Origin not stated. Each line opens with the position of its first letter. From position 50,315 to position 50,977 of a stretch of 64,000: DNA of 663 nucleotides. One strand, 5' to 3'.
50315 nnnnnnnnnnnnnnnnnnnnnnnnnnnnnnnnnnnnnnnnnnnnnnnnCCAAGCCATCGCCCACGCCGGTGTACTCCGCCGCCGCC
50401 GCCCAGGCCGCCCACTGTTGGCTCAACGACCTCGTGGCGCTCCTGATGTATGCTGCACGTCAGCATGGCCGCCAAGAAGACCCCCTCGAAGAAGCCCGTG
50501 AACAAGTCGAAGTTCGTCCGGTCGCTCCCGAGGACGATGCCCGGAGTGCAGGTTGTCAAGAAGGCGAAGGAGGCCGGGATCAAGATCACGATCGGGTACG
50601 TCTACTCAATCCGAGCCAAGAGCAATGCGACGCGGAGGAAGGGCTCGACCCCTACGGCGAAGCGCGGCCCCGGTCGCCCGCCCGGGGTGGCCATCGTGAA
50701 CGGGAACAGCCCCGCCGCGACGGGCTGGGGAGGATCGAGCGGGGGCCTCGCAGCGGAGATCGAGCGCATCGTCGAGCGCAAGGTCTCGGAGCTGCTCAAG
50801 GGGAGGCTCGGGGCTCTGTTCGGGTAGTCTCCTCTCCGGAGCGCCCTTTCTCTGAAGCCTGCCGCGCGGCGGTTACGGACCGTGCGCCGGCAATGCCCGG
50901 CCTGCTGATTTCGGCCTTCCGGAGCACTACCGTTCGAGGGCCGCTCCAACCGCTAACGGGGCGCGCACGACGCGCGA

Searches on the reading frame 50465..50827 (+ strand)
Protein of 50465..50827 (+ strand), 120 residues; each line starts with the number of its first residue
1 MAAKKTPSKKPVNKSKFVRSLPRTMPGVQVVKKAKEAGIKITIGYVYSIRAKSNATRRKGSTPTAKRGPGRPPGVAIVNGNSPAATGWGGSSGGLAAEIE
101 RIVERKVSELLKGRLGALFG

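Call 11: search_protein_families(library=pfam, proteins=[window:50465-50827:+], max_evalue=0.1)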
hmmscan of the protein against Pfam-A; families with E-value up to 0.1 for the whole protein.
window:50465-50827:+ (120 aa): 0 families

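Call 13: search_protein_families(library=ncbifam, proteins=[window:50465-50827:+], max_evalue=0.1)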
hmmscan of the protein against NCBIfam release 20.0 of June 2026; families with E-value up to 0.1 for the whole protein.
window:50465-50827:+ (120 aa): 0 families

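Call 14: search_protein_families(library=padloc, proteins=[window:50465-50827:+], max_evalue=0.1)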
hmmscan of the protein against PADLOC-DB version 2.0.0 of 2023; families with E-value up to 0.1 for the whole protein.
window:50465-50827:+ (120 aa): 0 families

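Call 15: find_homologous_proteins(query=window:50465-50827:+, max_evalue=0.01)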
Query window:50465-50827:+ (120 aa): 58 proteins with E <= 0.01 among 82 candidates.
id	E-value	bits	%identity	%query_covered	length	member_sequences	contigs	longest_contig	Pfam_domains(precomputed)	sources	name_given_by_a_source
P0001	1.6e-60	220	94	100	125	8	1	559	-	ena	-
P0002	1.5e-38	149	71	100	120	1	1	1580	-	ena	-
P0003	7.0e-38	147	68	100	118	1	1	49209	-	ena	-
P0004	1.5e-35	140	64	99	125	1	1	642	-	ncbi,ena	-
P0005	3.4e-35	139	65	100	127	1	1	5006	-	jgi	jgi:hypothetical protein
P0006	1.2e-33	134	61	100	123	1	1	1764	-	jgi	-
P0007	1.9e-33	133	63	100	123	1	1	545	-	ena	-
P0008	2.2e-33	133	63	100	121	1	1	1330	-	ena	-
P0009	4.3e-33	132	61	100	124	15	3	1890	-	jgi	-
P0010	9.5e-33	131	62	100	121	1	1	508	-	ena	-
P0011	1.2e-32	130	62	100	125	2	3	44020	-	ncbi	ncbi:MAG: hypothetical protein ACLQBL_03490 [Polyangiaceae bacterium]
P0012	5.2e-32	128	60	100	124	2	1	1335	-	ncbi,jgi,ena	jgi:hypothetical protein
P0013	1.6e-31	127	60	100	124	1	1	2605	-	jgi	jgi:hypothetical protein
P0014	2.5e-31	126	64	100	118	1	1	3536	-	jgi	jgi:hypothetical protein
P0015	1.1e-30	124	67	90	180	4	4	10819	-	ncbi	-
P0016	1.5e-30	124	66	91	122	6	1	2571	-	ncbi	-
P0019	3.6e-30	122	62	91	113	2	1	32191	-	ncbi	-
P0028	3.5e-26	110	57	100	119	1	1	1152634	-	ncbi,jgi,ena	jgi:hypothetical protein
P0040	7.9e-22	96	51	99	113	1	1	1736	-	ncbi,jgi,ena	jgi:hypothetical protein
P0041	8.5e-22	95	54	100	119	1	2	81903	-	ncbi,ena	-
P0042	8.8e-22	95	56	100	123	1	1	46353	-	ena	-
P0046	5.3e-20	90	52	100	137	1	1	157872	-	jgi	jgi:hypothetical protein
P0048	3.6e-19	87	46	100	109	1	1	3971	-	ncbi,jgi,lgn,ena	jgi:hypothetical protein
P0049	5.0e-19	86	49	99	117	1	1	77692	-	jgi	jgi:hypothetical protein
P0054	8.3e-18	83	48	100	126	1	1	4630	-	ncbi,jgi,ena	jgi:hypothetical protein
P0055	1.4e-17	82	50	99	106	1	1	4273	-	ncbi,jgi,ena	jgi:hypothetical protein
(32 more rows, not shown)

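Call 17: find_encoding_contigs(protein=P0028, flank=10000, max_places=3)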
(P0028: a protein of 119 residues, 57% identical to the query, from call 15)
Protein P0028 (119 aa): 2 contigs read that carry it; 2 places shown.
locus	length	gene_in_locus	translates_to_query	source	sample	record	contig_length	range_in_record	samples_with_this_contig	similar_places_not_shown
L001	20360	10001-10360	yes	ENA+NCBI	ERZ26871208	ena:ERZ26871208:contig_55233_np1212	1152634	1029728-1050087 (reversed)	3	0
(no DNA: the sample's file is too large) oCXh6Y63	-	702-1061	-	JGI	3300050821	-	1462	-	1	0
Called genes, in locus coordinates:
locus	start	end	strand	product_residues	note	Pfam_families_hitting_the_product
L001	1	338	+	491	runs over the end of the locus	-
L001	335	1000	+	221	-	-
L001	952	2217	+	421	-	PF01841:Transglut_core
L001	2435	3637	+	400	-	-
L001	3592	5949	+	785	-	-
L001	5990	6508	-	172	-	PF03692:CxxCxxCC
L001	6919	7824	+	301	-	-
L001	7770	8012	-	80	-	-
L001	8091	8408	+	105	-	PF02661:Fic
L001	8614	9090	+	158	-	PF00589:Phage_integrase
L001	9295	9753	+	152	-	-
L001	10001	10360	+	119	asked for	-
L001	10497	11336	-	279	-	PF00050:Kazal_1 (weak)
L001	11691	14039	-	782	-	PF15780:ASH (faint), PF22544:HYDIN_VesB_CFA65-like_Ig (faint)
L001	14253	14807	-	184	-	PF08534:Redoxin, PF00578:AhpC-TSA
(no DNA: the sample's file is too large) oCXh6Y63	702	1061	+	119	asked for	-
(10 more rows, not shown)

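Call 18: find_encoding_contigs(protein=P0003, flank=10000, max_places=3)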
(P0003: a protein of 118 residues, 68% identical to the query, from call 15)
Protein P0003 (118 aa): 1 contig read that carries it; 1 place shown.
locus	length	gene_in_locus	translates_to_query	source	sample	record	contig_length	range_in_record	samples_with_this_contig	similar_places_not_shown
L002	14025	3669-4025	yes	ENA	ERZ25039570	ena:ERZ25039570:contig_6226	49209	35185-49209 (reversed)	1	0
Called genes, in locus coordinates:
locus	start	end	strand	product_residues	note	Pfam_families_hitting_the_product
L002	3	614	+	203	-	?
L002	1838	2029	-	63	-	-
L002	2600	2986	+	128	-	PF01223:Endonuclease_NS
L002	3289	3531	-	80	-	-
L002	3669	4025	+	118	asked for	-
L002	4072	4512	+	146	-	PF07681:DoxX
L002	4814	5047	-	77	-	-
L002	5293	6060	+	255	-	-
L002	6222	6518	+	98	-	-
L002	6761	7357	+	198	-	PF03861:ANTAR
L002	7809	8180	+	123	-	PF00108:Thiolase_N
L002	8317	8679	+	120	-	PF02803:Thiolase_C, PF22691:Thiolase_C_1 (faint)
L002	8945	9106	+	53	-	-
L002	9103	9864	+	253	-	PF00033:Cytochrome_B (weak), PF13631:Cytochrom_B_N_2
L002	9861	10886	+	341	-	-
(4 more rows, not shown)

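Call 19: find_related_loci(query=A1, collection=genome_contigs, flank=10000)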
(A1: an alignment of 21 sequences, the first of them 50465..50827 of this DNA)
Query A1 (120 aa) in genome_contigs; peptide patterns used: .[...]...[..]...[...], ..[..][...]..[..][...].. (x = any residue, [..] = any of these).
69 stretches matched a pattern; 3 encode a relative of the query (tblastn E <= 1e-3); 3 distinct loci.
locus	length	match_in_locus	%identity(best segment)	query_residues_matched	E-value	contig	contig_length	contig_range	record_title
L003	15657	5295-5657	46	4-65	3e-11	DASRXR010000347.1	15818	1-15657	MAG TPA_asm: Polyangiales bacterium isolate SMAG_U12567 k141_88870, whole genome shotgun sequence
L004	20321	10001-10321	51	12-58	7e-11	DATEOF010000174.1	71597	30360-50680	MAG TPA_asm: Polyangiales bacterium isolate SMAG_U8988 k141_1101514, whole genome shotgun sequence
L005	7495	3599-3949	47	6-63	7e-10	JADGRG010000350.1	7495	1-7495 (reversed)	MAG: Sandaracinaceae bacterium isolate Chersky_785 k127_12865961, whole genome shotgun sequence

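Call 20: find_encoding_contigs(protein=P0011, flank=10000, max_places=3)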
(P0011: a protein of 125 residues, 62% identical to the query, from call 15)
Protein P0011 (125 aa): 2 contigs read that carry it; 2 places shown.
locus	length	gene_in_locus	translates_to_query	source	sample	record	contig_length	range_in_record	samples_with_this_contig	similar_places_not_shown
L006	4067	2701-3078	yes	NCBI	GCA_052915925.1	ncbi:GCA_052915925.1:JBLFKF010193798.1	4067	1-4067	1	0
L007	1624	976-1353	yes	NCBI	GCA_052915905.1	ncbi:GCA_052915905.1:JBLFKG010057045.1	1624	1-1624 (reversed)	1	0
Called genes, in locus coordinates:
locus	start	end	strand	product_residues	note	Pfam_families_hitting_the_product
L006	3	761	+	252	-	?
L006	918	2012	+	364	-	-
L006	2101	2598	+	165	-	-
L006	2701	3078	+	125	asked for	-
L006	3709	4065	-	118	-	?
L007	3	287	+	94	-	?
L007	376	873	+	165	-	-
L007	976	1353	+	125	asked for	-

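Call 21: find_encoding_contigs(protein=P0046, flank=10000, max_places=2)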
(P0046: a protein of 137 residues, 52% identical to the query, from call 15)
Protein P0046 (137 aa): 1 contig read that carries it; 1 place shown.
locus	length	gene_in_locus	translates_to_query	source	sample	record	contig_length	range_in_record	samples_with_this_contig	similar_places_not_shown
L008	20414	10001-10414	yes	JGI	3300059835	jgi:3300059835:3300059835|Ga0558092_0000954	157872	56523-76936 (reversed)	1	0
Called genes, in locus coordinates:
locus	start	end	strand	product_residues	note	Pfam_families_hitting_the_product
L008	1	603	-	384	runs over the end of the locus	-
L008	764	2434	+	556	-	-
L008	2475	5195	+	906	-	PF02355:SecD_SecF_C (faint), PF03176:MMPL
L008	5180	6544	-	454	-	-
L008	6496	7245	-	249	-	PF10096:DUF2334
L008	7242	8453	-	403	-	PF13439:Glyco_transf_4, PF13579:Glyco_trans_4_4, PF20706:GT4-conflict, PF00534:Glycos_transf_1, PF13692:Glyco_trans_1_4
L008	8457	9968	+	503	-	PF13439:Glyco_transf_4, PF13579:Glyco_trans_4_4, PF00534:Glycos_transf_1, PF13692:Glyco_trans_1_4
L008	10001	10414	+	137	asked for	-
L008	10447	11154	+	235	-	PF00378:ECH_1, PF16113:ECH_2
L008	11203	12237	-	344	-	PF02073:Peptidase_M29 (faint), PF26233:NicX (weak)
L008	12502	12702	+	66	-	-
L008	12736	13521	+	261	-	PF00106:adh_short, PF08659:KR, PF13561:adh_short_C2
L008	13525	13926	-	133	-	PF00462:Glutaredoxin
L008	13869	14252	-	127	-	PF01722:BolA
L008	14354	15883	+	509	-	-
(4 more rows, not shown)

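Call 22: find_encoding_contigs(protein=P0049, flank=10000, max_places=2)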
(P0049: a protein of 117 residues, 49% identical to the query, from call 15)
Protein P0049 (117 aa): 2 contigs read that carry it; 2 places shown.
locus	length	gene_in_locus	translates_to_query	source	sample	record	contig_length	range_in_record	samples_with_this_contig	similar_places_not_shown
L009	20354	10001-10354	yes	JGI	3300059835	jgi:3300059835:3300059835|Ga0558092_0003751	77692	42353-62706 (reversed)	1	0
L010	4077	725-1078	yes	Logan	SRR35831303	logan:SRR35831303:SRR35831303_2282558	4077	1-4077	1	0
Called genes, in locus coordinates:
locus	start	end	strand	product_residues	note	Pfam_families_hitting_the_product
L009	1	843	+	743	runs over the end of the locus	-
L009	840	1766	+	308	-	PF01882:DUF58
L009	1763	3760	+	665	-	PF07584:BatA, PF13519:VWA_2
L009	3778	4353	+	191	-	-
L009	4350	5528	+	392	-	PF01979:Amidohydro_1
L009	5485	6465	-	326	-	PF02826:2-Hacid_dh_C (weak), PF03446:NAD_binding_2, PF03807:F420_oxidored, PF14833:NAD_binding_11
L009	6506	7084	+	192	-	-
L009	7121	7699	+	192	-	-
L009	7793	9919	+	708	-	PF00270:DEAD (faint), PF04851:ResIII, PF17757:UvrB_inter, PF27431:UvrB_3rd, PF00271:Helicase_C, PF12344:UvrB, PF02151:UVR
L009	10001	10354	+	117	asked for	-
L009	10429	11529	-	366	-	PF00483:NTP_transferase, PF12804:NTP_transf_3, PF22640:ManC_GMP_beta-helix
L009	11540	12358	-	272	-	PF02673:BacA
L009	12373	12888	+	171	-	PF00507:Oxidored_q4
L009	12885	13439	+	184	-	PF01058:Oxidored_q6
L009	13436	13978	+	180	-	PF00329:Complex1_30kDa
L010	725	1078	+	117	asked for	-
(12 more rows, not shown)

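Call 23: find_encoding_contigs(protein=P0042, flank=10000, max_places=2)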
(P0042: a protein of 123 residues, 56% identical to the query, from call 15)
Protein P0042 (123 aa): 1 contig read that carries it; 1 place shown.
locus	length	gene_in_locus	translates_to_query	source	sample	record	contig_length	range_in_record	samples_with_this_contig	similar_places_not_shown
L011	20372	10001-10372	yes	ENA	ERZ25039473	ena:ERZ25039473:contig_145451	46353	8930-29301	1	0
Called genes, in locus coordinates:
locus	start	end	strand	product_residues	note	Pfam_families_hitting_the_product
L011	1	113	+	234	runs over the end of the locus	PF00512:HisKA, PF02518:HATPase_c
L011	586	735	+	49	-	-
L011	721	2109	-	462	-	-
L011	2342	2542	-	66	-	-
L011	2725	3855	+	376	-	-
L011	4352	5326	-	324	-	-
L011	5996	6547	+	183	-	PF01555:N6_N4_Mtase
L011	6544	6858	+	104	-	PF01555:N6_N4_Mtase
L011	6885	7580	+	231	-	-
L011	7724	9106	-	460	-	-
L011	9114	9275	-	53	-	-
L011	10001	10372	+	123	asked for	-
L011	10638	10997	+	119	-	PF00076:RRM_1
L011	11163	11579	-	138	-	-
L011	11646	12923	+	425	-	PF27100:DcsG_N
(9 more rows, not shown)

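Call 25: find_encoding_contigs(protein=P0019, flank=10000, max_places=2)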
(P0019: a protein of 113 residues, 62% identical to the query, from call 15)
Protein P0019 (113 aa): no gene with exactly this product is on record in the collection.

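Call 26: find_encoding_contigs(protein=P0015, flank=10000, max_places=4)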
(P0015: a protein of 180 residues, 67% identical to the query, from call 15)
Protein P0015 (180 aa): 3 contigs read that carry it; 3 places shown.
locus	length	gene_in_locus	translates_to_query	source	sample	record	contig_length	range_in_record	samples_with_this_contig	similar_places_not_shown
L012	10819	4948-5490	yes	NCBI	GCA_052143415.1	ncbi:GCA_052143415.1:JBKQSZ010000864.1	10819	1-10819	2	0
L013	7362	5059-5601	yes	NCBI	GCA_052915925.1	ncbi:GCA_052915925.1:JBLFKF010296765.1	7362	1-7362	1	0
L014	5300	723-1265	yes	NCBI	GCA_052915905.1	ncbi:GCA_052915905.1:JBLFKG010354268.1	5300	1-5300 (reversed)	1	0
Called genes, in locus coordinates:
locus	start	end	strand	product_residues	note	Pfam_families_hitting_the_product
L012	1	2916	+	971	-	?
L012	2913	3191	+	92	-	PF21812:DUF6881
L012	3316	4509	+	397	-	-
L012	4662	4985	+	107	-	-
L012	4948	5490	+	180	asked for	-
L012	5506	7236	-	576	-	-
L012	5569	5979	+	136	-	-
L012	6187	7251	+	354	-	-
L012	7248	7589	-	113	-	-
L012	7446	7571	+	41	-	-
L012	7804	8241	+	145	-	-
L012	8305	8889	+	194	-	-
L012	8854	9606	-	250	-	PF00589:Phage_integrase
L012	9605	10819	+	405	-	PF01527:HTH_Tnp_1, PF13276:HTH_21, PF00665:rve, PF13683:rve_3, PF13333:rve_2 (weak)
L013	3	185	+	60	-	?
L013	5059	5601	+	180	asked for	-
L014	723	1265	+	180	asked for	-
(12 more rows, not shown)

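Call 27: find_encoding_contigs(protein=P0002, flank=10000, max_places=2)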
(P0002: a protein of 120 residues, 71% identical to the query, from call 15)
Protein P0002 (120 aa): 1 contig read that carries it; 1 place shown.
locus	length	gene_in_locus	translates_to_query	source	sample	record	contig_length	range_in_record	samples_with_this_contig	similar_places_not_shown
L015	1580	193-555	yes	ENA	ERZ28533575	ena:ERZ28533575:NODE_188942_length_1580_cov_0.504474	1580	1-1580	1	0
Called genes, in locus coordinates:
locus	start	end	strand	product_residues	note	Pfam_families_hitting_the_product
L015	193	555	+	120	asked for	-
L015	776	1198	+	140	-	PF04173:DoxD (faint), PF07681:DoxX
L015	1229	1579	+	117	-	?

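Call 37: predict_structure(alignment_id=A2)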
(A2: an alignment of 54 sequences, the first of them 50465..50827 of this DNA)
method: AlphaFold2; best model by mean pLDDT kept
length: 120 residues; sequences in the alignment: 54
mean_pLDDT: 74.4   pTM: 0.40
mean pLDDT of the five models: 74.4, 72.8, 71.2, 71.1, 68.1
residues with pLDDT >= 90: 36; 70-90: 34; 50-70: 37; < 50: 13
segments of 3 or more residues with pLDDT < 50: 77-79, 81-83, 87-90
pLDDT, mean of each block of 10 residues (from residue 1): 56 85 91 90 93 69 61 57 48 75 92 76
secondary structure, 60 per line:
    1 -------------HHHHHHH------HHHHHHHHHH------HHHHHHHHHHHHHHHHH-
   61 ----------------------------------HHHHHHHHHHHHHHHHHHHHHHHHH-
elements in order: H14-20 H27-36 H43-59 H95-119

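Call 38: search_protein_representatives(alignment_id=A2)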
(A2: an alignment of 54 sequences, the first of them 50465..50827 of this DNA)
Query: 54 sequences, 121 profile positions. Proteins with E-value up to 0.001 (for the whole library): 2015; up to 1e-10: 801; up to 1e-30: 35. The best 150 are listed.
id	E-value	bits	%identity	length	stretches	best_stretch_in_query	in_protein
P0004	7.3e-48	178.2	-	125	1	1-121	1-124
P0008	4.5e-46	172.4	-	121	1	1-121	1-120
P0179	3.4e-45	169.6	-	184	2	8-120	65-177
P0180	2.4e-44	166.8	-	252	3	7-101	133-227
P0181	2.0e-43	163.8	-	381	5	3-62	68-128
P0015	3.4e-42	159.9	-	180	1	1-121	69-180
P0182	2.6e-41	157.0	-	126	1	1-121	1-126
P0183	1.2e-38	148.4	-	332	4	8-77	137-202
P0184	2.3e-38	147.5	-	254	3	3-74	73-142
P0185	9.3e-38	145.6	-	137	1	1-121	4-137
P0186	1.1e-37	145.3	-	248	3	1-63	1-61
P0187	1.9e-37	144.5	-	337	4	10-63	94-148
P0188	2.5e-37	144.2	-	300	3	4-75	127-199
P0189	9.0e-37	142.4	-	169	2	8-121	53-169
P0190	3.2e-36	140.6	-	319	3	8-82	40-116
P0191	1.2e-35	138.8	-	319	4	9-61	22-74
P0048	2.3e-30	121.7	-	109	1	6-121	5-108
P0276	9.4e-25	103.6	-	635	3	13-55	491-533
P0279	9.8e-25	103.5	-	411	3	2-87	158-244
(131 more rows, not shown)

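Call 40: search_solved_structures(query=A2, max_evalue=10, show_alignments=3)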
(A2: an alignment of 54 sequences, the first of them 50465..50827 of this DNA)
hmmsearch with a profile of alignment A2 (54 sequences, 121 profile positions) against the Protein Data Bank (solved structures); distinct sequences matched with E-value up to 10: 5.
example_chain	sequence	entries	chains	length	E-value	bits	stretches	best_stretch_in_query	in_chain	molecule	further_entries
3qwg_A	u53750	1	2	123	0.5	14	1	27-57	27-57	ESX-1 secretion-associated regulator EspR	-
3qf3_A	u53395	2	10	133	0.52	14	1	27-57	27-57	ESX-1 secretion-associated regulator EspR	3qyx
3r1f_A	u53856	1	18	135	0.52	14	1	27-57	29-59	ESX-1 secretion-associated regulator EspR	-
4ndw_A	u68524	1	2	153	0.58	13.8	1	27-57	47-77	Nucleoid-associated protein EspR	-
8k7m_C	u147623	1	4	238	2.8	11.6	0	16-41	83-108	De novo design protein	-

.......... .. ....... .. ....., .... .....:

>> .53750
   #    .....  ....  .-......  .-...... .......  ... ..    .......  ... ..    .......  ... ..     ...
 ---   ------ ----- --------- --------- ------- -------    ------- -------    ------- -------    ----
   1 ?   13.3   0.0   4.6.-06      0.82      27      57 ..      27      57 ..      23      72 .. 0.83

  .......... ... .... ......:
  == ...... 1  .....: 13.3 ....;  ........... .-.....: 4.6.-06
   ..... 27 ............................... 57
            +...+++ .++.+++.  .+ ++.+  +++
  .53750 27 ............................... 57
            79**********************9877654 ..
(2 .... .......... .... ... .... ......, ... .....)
